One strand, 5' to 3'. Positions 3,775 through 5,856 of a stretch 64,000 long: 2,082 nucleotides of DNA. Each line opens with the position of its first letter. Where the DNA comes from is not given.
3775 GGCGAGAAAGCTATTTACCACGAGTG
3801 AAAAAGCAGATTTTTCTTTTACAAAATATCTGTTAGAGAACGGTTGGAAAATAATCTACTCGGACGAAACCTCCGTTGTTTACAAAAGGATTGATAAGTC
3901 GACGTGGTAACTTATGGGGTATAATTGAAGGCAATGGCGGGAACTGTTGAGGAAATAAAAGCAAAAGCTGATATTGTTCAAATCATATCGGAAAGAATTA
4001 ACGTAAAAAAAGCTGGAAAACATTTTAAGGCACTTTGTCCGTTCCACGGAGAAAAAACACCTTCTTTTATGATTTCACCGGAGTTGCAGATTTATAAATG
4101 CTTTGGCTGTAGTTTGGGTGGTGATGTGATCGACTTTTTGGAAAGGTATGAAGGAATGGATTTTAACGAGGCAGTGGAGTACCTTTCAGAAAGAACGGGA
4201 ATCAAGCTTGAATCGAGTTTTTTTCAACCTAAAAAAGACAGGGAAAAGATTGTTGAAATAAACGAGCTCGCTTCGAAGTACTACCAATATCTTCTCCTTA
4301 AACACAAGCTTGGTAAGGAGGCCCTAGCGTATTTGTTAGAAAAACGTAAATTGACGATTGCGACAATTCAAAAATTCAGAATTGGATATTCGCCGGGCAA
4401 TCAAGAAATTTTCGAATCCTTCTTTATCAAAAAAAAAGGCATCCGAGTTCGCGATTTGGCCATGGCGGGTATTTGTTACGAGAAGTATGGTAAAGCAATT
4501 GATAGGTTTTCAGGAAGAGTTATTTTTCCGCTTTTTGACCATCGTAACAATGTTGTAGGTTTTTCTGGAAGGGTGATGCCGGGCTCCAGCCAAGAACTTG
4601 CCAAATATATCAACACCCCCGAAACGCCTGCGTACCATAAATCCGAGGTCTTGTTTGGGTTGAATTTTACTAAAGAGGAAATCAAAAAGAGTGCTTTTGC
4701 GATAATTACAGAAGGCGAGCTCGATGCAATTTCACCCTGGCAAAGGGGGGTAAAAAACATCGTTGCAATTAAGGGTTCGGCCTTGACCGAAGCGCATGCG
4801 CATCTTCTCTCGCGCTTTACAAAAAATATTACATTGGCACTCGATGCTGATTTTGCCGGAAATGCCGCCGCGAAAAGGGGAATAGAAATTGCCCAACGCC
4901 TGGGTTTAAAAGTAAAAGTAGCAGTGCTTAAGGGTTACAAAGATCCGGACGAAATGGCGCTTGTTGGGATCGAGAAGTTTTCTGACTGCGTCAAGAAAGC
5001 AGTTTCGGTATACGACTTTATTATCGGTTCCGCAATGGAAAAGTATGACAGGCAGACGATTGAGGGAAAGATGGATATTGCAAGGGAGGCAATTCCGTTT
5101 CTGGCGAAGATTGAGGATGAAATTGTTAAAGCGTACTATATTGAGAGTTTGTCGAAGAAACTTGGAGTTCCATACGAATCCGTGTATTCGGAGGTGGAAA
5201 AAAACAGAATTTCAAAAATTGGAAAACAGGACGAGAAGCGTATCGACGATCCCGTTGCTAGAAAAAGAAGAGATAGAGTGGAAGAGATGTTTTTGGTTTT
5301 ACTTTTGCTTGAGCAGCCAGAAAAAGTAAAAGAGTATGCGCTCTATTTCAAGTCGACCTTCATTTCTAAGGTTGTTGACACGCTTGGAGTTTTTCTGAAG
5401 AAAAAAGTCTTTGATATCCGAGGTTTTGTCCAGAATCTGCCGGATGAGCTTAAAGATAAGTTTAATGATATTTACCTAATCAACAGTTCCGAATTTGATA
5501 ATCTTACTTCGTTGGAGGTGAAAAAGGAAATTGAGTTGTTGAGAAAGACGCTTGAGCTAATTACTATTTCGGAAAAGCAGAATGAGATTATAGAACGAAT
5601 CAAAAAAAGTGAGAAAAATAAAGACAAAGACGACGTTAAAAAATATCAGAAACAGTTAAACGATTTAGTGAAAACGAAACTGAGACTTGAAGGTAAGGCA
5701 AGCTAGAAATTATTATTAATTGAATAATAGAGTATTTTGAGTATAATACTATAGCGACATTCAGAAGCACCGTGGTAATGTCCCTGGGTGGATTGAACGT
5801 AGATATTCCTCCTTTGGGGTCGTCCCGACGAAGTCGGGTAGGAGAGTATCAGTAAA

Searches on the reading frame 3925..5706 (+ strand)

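Call 76: search_protein_families(library=pfam, proteins=[window:3925-5706:+], max_evalue=0.001)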
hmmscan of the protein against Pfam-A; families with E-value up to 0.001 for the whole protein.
window:3925-5706:+ (593 aa): 6 families
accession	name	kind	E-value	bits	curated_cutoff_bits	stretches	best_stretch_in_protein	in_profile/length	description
PF01807.25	Zn_ribbon_DnaG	-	1e-33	115.4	24.9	1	7-96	5-94/98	CHC2 zinc finger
PF08275.17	DNAG_N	-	7.2e-33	113.8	26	1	123-248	4-126/128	DNA primase catalytic core, N-terminal domain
PF13155.12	Toprim_2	-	3.3e-21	75.9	22.1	1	260-344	1-87/88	Toprim-like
PF13662.12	Toprim_4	-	1.3e-13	51.4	25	1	259-332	3-83/85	Toprim domain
PF10410.14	DnaB_bind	-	1.7e-13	51.1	20.6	1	364-416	2-54/56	DnaB-helicase binding domain of primase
PF01751.28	Toprim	-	2.2e-07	31.4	23.1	1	259-331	2-92/96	Toprim domain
